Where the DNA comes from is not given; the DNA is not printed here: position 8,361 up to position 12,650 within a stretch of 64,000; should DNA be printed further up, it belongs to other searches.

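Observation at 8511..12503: Exported 1330-aa lipoprotein joining a polysaccharide-lyase-like domain, glycan-binding modules and an ADP-ribosylglycohydrolase-family domain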

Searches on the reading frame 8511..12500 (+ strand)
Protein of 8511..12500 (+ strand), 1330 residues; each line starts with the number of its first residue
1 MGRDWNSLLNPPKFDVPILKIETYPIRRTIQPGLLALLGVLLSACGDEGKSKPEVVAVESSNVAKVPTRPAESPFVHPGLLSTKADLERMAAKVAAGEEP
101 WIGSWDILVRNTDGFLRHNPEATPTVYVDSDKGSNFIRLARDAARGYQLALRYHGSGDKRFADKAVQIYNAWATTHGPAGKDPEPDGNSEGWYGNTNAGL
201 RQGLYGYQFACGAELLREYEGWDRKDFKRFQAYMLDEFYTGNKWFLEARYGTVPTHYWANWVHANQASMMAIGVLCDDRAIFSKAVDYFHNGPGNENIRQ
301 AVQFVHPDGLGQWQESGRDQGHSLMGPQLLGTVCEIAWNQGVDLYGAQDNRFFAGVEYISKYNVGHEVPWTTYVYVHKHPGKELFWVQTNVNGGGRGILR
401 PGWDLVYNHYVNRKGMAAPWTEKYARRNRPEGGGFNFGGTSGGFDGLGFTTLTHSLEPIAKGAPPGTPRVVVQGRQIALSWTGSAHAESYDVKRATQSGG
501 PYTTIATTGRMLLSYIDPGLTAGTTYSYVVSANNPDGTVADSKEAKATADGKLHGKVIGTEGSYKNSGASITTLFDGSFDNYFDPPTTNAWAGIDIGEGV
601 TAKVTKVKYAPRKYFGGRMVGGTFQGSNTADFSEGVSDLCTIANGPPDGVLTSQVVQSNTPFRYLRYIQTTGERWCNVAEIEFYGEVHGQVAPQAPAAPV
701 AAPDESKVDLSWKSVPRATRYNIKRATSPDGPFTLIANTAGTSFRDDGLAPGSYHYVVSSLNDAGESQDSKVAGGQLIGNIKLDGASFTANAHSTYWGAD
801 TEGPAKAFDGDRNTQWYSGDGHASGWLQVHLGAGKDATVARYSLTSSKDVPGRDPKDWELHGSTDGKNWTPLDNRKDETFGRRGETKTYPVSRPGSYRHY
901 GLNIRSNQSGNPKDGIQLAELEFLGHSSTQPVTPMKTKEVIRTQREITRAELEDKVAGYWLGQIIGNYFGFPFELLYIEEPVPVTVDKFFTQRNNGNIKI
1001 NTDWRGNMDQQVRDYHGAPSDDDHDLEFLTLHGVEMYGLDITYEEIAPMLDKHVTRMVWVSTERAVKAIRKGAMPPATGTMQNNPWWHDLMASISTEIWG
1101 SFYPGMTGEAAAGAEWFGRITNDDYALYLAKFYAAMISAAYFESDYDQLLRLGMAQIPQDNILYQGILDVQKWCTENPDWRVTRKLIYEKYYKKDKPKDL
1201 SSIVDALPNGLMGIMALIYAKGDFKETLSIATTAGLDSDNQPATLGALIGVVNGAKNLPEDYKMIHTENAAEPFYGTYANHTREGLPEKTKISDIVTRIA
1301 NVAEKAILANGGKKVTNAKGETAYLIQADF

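Call 3: search_protein_families(library=pfam, proteins=[window:8511-12500:+], max_evalue=1)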
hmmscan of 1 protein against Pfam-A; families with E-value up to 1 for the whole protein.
window:8511-12500:+ (1330 aa): 6 families
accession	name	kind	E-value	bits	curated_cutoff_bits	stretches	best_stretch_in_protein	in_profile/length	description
PF03747.19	ADP_ribosyl_GH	-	5.4e-29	102.2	26.2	1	958-1261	1-287/287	ADP-ribosylglycohydrolase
PF05426.18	Alginate_lyase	-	2.1e-21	77.1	22.2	1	130-364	46-270/275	Alginate lyase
PF00754.31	F5_F8_type_C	-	3e-16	60.1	28.2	2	791-890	3-98/127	F5/8 type C domain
PF22633.2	F5_F8_type_C_2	-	5e-11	43.5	27.8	1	806-891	1-81/91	NedA-like, galactose-binding domain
PF00041.27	fn3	-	3.4e-06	27.6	25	1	464-544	2-80/84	Fibronectin type III domain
PF09248.15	DUF1965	-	0.18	12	23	1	838-862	3-27/69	Domain of unknown function (DUF1965)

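Call 4: search_protein_families(library=ncbifam, proteins=[window:8511-12500:+], max_evalue=1)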
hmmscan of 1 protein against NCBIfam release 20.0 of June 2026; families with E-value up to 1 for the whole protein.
window:8511-12500:+ (1330 aa): 0 families
